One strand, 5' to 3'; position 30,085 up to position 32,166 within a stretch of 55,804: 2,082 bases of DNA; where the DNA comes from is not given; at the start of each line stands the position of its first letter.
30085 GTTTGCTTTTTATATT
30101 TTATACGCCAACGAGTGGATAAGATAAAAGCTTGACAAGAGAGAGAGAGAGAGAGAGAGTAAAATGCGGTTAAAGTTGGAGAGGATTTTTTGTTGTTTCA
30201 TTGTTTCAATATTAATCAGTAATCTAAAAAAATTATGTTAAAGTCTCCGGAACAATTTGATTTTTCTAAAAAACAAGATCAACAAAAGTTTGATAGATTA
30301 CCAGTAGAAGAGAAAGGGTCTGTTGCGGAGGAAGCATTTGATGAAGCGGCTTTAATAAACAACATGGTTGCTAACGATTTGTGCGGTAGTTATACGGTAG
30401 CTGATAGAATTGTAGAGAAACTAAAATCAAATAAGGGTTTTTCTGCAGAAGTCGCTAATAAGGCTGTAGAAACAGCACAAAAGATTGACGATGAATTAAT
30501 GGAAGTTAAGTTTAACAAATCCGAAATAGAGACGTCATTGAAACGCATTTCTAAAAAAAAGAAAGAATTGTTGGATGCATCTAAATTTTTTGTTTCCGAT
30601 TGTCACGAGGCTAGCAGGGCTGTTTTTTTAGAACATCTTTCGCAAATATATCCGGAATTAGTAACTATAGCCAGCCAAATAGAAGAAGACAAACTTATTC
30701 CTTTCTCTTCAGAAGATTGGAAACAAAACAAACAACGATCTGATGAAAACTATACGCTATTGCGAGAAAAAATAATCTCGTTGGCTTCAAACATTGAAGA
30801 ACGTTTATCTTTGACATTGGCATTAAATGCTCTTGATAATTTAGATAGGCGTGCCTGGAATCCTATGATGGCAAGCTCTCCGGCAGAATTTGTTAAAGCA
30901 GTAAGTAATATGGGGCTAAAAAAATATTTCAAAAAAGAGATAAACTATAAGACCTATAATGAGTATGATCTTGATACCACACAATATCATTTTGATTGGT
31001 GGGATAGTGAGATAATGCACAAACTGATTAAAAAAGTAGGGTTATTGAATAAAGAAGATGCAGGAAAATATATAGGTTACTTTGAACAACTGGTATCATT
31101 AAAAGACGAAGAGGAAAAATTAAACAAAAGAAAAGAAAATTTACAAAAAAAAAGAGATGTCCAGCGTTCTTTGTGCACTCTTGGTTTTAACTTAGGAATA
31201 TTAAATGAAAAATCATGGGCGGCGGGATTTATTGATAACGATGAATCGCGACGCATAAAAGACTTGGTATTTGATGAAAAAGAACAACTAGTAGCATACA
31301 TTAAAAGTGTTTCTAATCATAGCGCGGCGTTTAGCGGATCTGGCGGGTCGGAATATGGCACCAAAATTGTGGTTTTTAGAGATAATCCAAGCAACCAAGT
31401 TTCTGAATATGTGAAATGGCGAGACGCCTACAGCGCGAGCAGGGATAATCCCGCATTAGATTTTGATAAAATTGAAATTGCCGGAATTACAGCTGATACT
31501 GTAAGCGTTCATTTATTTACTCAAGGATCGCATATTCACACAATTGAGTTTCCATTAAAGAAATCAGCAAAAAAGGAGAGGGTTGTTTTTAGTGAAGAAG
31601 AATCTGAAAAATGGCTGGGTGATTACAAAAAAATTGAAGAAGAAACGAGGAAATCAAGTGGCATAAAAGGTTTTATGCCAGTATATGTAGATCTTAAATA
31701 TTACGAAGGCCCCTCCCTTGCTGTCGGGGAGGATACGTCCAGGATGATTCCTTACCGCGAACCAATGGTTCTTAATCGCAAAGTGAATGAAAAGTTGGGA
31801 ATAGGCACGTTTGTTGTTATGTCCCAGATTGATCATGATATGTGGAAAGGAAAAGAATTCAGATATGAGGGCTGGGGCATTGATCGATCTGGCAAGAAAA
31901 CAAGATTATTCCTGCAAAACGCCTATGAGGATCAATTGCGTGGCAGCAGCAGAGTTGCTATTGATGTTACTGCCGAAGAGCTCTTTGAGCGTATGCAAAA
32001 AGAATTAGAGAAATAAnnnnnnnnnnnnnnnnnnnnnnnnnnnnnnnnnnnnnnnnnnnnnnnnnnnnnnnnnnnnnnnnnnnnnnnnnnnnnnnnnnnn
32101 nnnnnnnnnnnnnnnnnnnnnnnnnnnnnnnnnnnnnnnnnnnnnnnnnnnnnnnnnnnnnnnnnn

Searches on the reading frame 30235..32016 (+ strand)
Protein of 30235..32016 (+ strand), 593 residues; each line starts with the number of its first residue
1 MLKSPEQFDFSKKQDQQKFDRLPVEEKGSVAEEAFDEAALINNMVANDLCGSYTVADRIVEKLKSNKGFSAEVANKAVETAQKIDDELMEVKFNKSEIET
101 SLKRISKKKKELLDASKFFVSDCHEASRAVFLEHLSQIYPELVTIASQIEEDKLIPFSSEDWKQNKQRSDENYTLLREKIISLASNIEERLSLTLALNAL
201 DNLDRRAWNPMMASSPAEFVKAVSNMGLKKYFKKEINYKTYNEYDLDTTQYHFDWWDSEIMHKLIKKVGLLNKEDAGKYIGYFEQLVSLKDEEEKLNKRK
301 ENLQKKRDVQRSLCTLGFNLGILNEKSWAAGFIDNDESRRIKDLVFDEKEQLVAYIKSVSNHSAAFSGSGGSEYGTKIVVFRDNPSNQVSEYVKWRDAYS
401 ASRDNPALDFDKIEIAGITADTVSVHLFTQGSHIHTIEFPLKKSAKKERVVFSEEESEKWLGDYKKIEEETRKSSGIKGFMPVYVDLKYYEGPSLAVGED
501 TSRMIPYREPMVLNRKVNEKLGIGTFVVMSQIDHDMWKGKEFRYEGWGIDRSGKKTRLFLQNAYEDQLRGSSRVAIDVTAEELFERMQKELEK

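Call 7: search_protein_families(library=pfam, proteins=[window:30235-32016:+], max_evalue=0.01)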
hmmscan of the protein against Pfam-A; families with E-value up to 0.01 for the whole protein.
window:30235-32016:+ (593 aa): 0 families

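Call 10: find_encoding_contigs(protein=window:30235-32016:+, flank=3000, max_places=10)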
Protein window:30235-32016:+ (593 aa): 3 contigs read that carry it; 2 places shown.
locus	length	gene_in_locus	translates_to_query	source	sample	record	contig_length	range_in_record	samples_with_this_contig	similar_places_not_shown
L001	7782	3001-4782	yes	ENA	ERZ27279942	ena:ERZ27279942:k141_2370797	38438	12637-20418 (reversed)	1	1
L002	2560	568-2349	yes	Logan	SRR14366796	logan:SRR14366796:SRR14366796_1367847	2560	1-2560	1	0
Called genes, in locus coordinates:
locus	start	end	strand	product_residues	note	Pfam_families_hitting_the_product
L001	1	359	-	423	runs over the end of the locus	PF13173:AAA_14, PF13635:DUF4143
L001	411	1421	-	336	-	PF01207:Dus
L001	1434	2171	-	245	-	PF08843:AbiEii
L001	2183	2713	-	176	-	-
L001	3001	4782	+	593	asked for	-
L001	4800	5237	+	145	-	PF00072:Response_reg (weak)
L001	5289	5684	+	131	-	-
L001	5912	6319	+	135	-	PF02082:Rrf2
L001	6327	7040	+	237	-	PF02463:SMC_N, PF00005:ABC_tran, PF13304:AAA_21 (faint)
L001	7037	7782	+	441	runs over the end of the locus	PF19295:SufBD_N, PF01458:SUFBD_core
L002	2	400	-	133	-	?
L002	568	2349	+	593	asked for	-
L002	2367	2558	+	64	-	?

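Call 13: find_homologous_proteins(query=window:30235-32016:+, max_evalue=0.001)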
Query window:30235-32016:+ (593 aa): 1 proteins with E <= 0.001 among 8000 candidates.
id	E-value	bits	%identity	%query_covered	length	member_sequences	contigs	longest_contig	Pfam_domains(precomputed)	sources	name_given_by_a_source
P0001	0.0e+0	1313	100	100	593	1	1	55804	-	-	-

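Call 21: search_protein_families(library=padloc, proteins=[window:30235-32016:+], max_evalue=0.01)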
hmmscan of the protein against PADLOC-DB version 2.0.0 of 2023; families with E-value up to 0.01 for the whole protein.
window:30235-32016:+ (593 aa): 0 families

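Call 22: search_protein_families(library=ncbifam, proteins=[window:30235-32016:+], max_evalue=0.01)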
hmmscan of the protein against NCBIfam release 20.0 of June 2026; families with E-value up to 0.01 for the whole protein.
window:30235-32016:+ (593 aa): 0 families
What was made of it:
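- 30235..32016 (+): 593-aa protein of unknown function: coiled-coil N-terminal half and a beta-rich conserved C-terminal domain (about residues 360-590). GC is 36% against about 45% in the surroundings. No Pfam, NCBIfam or PADLOC hit (calls 7, 21, 22).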

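Call 25: search_protein_representatives(protein=window:30235-32016:+)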
Query: 593 residues. Proteins with E-value up to 0.001 (for the whole library): 76; up to 1e-10: 38; up to 1e-30: 3. The best 76 are listed.
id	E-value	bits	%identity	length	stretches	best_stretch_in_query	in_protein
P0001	0.0e+00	1313.1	100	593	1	1-593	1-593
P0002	2.5e-49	184.8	32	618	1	70-590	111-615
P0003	8.0e-45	169.9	32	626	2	359-577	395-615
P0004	2.5e-30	122.1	31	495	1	290-586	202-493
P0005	1.8e-29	119.3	38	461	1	366-586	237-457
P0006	9.5e-29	116.9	31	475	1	269-574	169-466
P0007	2.2e-28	115.6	36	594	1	362-587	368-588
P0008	5.3e-26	107.8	31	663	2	364-584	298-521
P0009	5.9e-26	107.6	35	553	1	363-584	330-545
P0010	1.1e-24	103.4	31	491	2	337-576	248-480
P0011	1.1e-23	100.2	29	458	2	298-583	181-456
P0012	2.5e-23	99.0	34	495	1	363-585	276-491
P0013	7.4e-21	90.8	34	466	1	360-586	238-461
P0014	2.3e-19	85.9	34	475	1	340-575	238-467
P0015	3.0e-18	82.2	32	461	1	348-585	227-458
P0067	2.7e-04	36.1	44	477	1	5-81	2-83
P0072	6.0e-04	35.0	40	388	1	5-90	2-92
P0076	7.6e-04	34.7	56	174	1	1-43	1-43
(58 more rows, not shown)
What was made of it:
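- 30235..32016 (+): There are 76 distant homologues by exhaustive HMMER (call 25).
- Tried and rejected: Exhaustive HMMER was needed (call 25).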

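Call 30: find_encoding_contigs(protein=P0002, flank=4000, max_places=4)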
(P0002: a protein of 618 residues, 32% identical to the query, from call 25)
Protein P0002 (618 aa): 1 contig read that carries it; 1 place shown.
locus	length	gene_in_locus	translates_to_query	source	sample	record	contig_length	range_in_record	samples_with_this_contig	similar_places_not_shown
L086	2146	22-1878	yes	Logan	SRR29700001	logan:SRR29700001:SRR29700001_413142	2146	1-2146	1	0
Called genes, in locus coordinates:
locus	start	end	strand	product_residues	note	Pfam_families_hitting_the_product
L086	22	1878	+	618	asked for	-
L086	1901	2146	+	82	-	?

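Call 34: find_related_loci(query=A3, collection=metagenome_contigs, flank=4000)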
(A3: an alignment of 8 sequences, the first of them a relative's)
Query A3 (593 aa) in metagenome_contigs; peptide patterns used: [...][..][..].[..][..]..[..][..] (x = any residue, [..] = any of these).
121 stretches matched a pattern; 7 encode a relative of the query (tblastn E <= 1e-3); 7 distinct loci.
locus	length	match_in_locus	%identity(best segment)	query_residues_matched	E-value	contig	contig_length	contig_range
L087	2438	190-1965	29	1-576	6e-64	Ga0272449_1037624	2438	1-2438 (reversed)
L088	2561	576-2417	33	1-576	2e-36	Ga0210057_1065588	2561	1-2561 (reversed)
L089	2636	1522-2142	34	366-576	1e-30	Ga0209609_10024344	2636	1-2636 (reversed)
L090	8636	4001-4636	34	366-584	3e-29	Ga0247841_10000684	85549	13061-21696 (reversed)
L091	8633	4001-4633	35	362-574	5e-27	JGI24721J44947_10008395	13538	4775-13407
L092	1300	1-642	33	361-576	2e-26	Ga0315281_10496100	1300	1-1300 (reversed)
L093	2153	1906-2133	41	366-443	6e-13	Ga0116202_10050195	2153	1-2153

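Call 35: search_solved_structures(query=A3, max_evalue=1)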
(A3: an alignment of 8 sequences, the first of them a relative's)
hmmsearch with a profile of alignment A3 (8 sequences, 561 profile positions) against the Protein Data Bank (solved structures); distinct sequences matched with E-value up to 1: 22.
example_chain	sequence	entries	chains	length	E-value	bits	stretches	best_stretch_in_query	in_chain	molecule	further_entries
5apq_A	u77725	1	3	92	0.0022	20.1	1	255-314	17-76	GENERAL CONTROL PROTEIN GCN4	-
6oei_A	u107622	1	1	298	0.0037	19.4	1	44-114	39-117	Spindle pole body component SPC42,Sigma-54-dependent transcriptional regulator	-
5apw_A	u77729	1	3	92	0.026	16.6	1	255-314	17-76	GENERAL CONTROL PROTEIN GCN4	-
5aps_A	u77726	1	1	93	0.028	16.4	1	256-314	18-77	GENERAL CONTROL PROTEIN GCN4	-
6h9m_A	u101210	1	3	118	0.034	16.2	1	27-110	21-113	Coiled-coil domain-containing protein 90B, mitochondrial,General control protein GCN4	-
5orq_A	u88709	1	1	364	0.036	16.1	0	41-58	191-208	cPPR-Telo1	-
5orm_A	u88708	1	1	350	0.045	15.8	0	40-58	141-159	cPPR-Telo1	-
4pjr_A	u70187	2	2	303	0.058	15.4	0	36-36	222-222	Pentatricopeptide repeat protein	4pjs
28op_U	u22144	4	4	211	0.061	15.3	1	19-128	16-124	Centromere protein U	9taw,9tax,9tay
4c7n_B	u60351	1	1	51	0.16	13.9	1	68-104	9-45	SYNTHETIC ALPHA-HELIX, IM10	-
6ip1_C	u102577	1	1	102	0.23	13.4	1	78-150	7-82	Synaptosomal-associated protein 25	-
2zqm_A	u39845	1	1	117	0.24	13.3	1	35-112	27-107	Prefoldin beta subunit 1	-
9cfs_A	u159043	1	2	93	0.27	13.2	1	65-138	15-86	Long regulatory protein rop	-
4ilo_A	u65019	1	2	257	0.28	13.1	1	62-204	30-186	CT398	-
6gow_D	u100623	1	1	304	0.34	12.9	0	214-291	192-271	Flagellin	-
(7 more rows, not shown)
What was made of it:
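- Tried and rejected: On the function of the 593-aa protein, Pfam, NCBIfam, PADLOC and a PDB sequence profile gave nothing or coiled-coil noise (calls 7, 21, 22, 35).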

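Call 43: find_related_loci(query=A3, collection=viral_contigs, flank=4000)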
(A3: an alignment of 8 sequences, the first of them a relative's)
Query A3 (593 aa) in viral_contigs; peptide patterns used: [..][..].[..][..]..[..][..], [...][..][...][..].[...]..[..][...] (x = any residue, [..] = any of these).
90 stretches matched a pattern, but none encodes a relative of the query by tblastn (E <= 1e-3).
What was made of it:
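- Tried and rejected: There were no relatives in IMG/VR (call 43).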

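Call 44: find_homologous_proteins(query=A2, max_evalue=0.00001)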
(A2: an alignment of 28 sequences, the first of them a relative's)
Query A2 (28 sequences) (593 aa, profile of the alignment): 1 proteins with E <= 0.00001 among 8000 candidates.
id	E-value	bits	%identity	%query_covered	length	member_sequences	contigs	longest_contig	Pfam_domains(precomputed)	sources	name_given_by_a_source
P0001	4.6e-98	347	100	100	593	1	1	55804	-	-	-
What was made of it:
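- Tried and rejected: The word-index protein search with the 593-aa protein and with a 28-sequence profile returned only the query, probably because K/E-rich words swamped it (calls 13, 44).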

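Call 45: find_encoding_contigs(protein=P0003, flank=3000, max_places=6)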
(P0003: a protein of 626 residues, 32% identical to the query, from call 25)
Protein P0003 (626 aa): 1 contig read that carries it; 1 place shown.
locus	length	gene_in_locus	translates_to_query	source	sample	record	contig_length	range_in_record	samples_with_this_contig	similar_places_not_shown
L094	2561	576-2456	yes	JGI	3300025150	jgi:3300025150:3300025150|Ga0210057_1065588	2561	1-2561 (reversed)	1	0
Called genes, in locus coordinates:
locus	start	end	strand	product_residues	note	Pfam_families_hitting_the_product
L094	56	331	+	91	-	-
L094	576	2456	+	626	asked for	-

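Call 46: find_encoding_contigs(protein=P0007, flank=3000, max_places=6)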
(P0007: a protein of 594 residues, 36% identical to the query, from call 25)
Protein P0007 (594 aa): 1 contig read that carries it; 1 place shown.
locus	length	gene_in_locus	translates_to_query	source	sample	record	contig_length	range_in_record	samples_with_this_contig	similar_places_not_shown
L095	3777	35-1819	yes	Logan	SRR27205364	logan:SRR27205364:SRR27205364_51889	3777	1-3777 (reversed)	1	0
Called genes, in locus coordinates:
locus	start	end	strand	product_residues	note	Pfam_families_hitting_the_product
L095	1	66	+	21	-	?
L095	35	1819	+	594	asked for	PF00072:Response_reg (weak)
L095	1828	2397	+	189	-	PF00072:Response_reg (weak)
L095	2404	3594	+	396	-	-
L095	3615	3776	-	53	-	?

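Call 47: find_encoding_contigs(protein=P0009, flank=3000, max_places=6)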
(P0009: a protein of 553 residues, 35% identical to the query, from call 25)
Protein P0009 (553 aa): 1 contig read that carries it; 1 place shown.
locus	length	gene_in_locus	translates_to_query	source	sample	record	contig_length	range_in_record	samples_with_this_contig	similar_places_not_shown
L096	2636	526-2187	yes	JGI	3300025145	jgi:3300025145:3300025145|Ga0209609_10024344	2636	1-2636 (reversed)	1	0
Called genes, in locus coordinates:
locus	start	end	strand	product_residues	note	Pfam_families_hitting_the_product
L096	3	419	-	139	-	?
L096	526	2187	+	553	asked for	-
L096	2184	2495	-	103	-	-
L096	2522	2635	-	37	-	?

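Call 56: search_protein_families(library=pfam, proteins=[L091:643-2496:+, L091:2528-2848:+, L091:4745-5143:+, L091:5204-6784:+, L091:7020-7445:+, L090:2117-2827:+, L090:2829-3164:+, L090:4651-5310:+, L090:5307-5795:+, L090:5797-6336:+], max_evalue=0.01)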
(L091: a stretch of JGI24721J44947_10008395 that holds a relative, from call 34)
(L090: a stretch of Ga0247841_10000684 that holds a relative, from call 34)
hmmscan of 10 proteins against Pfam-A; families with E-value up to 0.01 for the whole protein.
L091:643-2496:+ (617 aa): 0 families

L091:2528-2848:+ (106 aa): 0 families

L091:4745-5143:+ (132 aa): 1 family
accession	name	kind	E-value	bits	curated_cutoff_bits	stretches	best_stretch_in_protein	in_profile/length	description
PF01894.22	UPF0047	-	3.1e-34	118.1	27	1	15-127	1-116/117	Uncharacterised protein family UPF0047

L091:5204-6784:+ (526 aa): 8 families
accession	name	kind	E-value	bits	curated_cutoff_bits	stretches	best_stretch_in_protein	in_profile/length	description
PF00462.30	Glutaredoxin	-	2e-07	31.5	22.9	1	200-266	3-60/60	Glutaredoxin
PF08534.16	Redoxin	-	0.0001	22.6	26.6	0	53-120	28-89/148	Redoxin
PF13905.12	Thioredoxin_8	-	0.00012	22.7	27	0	57-87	4-37/94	Thioredoxin-like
PF13098.12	Thioredoxin_2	-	0.00048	20.9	27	0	55-99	6-54/104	Thioredoxin-like domain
PF00085.26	Thioredoxin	-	0.00064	20.1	23.5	0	49-96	14-61/103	Thioredoxin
PF13728.12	TraF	-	0.003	17.8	23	0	200-262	135-199/224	F plasmid transfer operon protein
PF00578.27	AhpC-TSA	-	0.0033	17.8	26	0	53-88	25-62/124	AhpC/TSA family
PF13462.12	Thioredoxin_4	-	0.0071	17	23.2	0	54-101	13-64/165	Thioredoxin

L091:7020-7445:+ (141 aa): 4 families
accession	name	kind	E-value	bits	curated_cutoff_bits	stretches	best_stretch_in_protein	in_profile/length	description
PF00011.27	HSP20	-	3.3e-20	72.5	20.8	1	39-138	4-102/102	Hsp20/alpha crystallin family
PF17886.7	ArsA_HSP20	-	3.2e-07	30.3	22.5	1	42-121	2-62/63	HSP20-like domain found in ArsA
PF04969.22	CS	-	0.0012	20.2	21.3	0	35-100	3-54/78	CS domain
PF18046.7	FKBP26_C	-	0.0036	17.9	27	0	43-69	7-32/72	FKBP26_C-terminal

L090:2117-2827:+ (236 aa): 0 families

L090:2829-3164:+ (111 aa): 0 families

L090:4651-5310:+ (219 aa): 0 families

L090:5307-5795:+ (162 aa): 0 families

L090:5797-6336:+ (179 aa): 0 families

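Call 57: search_protein_families(library=pfam, proteins=[L095:1828-2397:+, L095:2404-3594:+, L086:1901-2146:+, L088:56-331:+, L092:674-1276:+, L090:3167-4654:+, L091:3224-4663:+, L090:12-1067:+, L090:6371-7126:+, L091:7445-8518:+], max_evalue=0.01)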
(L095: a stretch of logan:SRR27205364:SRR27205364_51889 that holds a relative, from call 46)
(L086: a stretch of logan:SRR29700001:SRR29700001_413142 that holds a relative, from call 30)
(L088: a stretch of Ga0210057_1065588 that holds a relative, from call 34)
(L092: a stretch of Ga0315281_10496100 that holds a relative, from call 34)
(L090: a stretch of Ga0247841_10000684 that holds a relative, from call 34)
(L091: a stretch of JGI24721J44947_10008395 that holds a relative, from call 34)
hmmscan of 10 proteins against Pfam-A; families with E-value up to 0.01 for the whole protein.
L095:1828-2397:+ (189 aa): 1 family
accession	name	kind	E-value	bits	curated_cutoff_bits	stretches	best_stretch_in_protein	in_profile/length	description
PF00072.30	Response_reg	-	6.3e-07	30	30.2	1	7-69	1-62/111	Response regulator receiver domain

L095:2404-3594:+ (396 aa): 0 families

L086:1901-2146:+ (82 aa): 0 families

L088:56-331:+ (91 aa): 1 family
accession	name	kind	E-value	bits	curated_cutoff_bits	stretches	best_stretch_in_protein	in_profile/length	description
PF16083.10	Phage_holin_3_3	-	0.0014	19.1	28.4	0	19-78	8-75/78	LydA holin phage, holin superfamily III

L092:674-1276:+ (200 aa): 0 families

L090:3167-4654:+ (495 aa): 0 families

L091:3224-4663:+ (479 aa): 0 families

L090:12-1067:+ (351 aa): 2 families
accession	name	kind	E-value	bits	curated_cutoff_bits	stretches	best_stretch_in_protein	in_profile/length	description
PF00069.31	Pkinase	-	4.3e-12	46.4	31.7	1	9-106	155-253/263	Protein kinase domain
PF07714.23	PK_Tyr_Ser-Thr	-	9.4e-06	25.6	23.1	1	19-105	172-249/258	Protein tyrosine and serine/threonine kinase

L090:6371-7126:+ (251 aa): 0 families

L091:7445-8518:+ (357 aa): 1 family
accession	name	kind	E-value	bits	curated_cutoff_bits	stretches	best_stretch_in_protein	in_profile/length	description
PF00932.25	LTD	-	3.2e-10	40.8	34.3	1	149-231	3-74/109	Lamin Tail Domain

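Call 60: find_encoding_contigs(protein=P0067, flank=2500, max_places=5)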
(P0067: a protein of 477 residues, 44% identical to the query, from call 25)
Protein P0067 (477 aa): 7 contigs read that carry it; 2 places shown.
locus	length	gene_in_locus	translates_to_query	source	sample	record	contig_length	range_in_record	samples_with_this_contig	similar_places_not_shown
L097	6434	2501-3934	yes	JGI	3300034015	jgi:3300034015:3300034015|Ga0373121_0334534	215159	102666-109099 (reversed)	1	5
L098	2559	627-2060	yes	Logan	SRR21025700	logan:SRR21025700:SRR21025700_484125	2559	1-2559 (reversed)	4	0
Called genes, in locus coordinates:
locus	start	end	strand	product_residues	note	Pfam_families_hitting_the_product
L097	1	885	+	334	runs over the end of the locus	PF00389:2-Hacid_dh, PF02826:2-Hacid_dh_C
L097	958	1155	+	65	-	-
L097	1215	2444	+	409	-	PF01702:TGT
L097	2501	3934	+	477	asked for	-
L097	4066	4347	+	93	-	-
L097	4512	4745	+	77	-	-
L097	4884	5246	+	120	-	-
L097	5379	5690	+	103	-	-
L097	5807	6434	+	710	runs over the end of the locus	PF04851:ResIII, PF13604:AAA_30 (faint), PF17757:UvrB_inter, PF27431:UvrB_3rd, PF00271:Helicase_C, PF12344:UvrB, PF02151:UVR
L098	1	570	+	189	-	?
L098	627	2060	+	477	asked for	-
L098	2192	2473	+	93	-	-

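Call 61: find_encoding_contigs(protein=P0072, flank=2500, max_places=5)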
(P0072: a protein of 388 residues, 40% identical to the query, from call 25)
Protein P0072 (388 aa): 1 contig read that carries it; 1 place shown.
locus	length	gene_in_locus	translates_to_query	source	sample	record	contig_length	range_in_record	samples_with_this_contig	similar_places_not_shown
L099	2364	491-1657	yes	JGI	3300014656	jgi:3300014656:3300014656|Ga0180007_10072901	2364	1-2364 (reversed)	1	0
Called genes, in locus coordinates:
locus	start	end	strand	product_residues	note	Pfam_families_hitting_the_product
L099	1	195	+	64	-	?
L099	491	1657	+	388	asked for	-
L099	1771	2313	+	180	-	PF12686:DUF3800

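Call 65: predict_structure(alignment_id=A2)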
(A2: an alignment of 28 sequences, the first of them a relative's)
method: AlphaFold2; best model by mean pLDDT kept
length: 593 residues; sequences in the alignment: 28
mean_pLDDT: 76.4   pTM: 0.58
mean pLDDT of the five models: 76.4, 73.4, 72.4, 72.2, 72.0
residues with pLDDT >= 90: 124; 70-90: 297; 50-70: 122; < 50: 50
segments of 3 or more residues with pLDDT < 50: 118-124, 201-208, 235-255, 363-367
pLDDT, mean of each block of 10 residues (from residue 1): 66 83 70 72 86 88 81 82 85 82 75 55 50 73 78 67 77 81 79 65 43 58 72 49 36 47 59 68 75 79 79 74 64 61 86 87 53 87 83 87 92 94 95 92 72 86 95 93 86 67 89 87 93 93 95 95 85 65 88 83
secondary structure, 60 per line:
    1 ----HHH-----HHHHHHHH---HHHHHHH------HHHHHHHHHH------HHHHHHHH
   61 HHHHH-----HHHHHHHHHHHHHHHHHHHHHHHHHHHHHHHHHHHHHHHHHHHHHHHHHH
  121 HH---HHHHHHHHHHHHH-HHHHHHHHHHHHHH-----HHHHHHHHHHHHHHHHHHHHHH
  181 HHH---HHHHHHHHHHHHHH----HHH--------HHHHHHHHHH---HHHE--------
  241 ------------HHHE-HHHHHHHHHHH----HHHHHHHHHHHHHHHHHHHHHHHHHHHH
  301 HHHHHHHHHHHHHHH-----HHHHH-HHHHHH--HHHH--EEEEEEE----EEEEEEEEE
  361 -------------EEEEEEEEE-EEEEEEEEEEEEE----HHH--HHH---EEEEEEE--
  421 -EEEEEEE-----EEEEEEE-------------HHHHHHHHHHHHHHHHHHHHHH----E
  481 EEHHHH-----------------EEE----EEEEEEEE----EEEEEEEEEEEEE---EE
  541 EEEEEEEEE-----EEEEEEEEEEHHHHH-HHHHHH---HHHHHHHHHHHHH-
elements in order: H13-20 H24-30 H37-46 H53-65 H71-122 H126-138 H140-153 H159-183 H187-200 H216-225 H258-268 H273-315 H321-325 H327-332 H335-338 E341-347 E352-360 E374-382 E384-396 E412-418 E422-428 E434-440 H454-475 E480-482 H483-486 E504-506 E511-518 E523-535 E539-549 E555-564 H565-569 H571-576 H580-592

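Call 68: fold_search(model_id=the predicted structure, library=pdb)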
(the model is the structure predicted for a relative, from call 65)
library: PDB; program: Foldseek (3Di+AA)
matches with E <= 10: 571; with E <= 0.001: 1
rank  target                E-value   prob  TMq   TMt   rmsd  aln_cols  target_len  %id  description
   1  5jrl_A                6.5e-04  0.96  0.10  0.09  15.7       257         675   10  Crystal Structure of the Sphingopyxin I Lasso Peptide Isopeptidase SpI-IsoP (Native) (released 2016-09-14)
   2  5jrl_C                1.1e-03  0.91  0.10  0.09  15.9       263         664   11  Crystal Structure of the Sphingopyxin I Lasso Peptide Isopeptidase SpI-IsoP (Native) (released 2016-09-14)
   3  5jrk_A                2.1e-03  0.91  0.10  0.09  15.1       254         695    8  Crystal Structure of the Sphingopyxin I Lasso Peptide Isopeptidase SpI-IsoP (SeMet-derived) (released 2016-09-28)
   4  5jrl_B                3.3e-03  0.85  0.10  0.09  16.0       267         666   10  Crystal Structure of the Sphingopyxin I Lasso Peptide Isopeptidase SpI-IsoP (Native) (released 2016-09-14)
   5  9n78_LH               2.7e-02  0.18  0.09  0.07  21.3       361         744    8  SSU processome maturation and disassembly, State L (released 2025-11-05)
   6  6pai_C                3.1e-02  0.21  0.10  0.13  18.9       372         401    8  Structure of the human DDB1-DDA1-DCAF15 E3 ubiquitin ligase bound to RBM39 and sulfonamide E7820 (released 2019-09-18)
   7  9n73_LH               4.7e-02  0.18  0.09  0.07  23.2       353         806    9  SSU processome maturation and disassembly, State G (released 2025-10-29)
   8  9n6v_LH               5.7e-02  0.13  0.08  0.07  21.9       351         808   10  SSU processome maturation and disassembly, State A (released 2025-11-05)
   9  7zet_A                6.6e-02  0.51  0.14  0.22  29.4       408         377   14  Crystal structure of human Clusterin, crystal form I (released 2023-10-11)
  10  9n6z_LH               1.0e-01  0.15  0.09  0.07  22.0       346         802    9  SSU processome maturation and disassembly, State D (released 2025-11-05)
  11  7bwc_A                1.1e-01  0.18  0.08  0.10  17.0       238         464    8  Bombyx mori GH32 beta-fructofuranosidase BmSUC1 mutant D63A in complex with sucrose (released 2020-11-04)
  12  1wnh                  1.3e-01  0.25  0.09  0.20  17.6       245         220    9  Crystal structure of mouse Latexin (tissue carboxypeptidase inhibitor) (released 2005-02-15)
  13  7c5x_A                1.4e-01  0.13  0.09  0.10  20.1       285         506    7  Crystal structure of the iota-carbonic anhydrase from eukaryotic microalga complexed with bicarbonate (released 2021-04-28)
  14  2yn3_C                1.4e-01  0.06  0.05  0.10  27.0       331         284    9  Structural insight into the giant calcium-binding adhesin SiiE: implications for the adhesion of Salmonella enterica t (released 2013-04-03)
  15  5h3d_B                1.6e-01  0.10  0.09  0.13  38.5       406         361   12  Helical structure of membrane tubules decorated by ACAP1 (BARPH doamin) protein by cryo-electron microscopy and MD sim (released 2019-01-16)
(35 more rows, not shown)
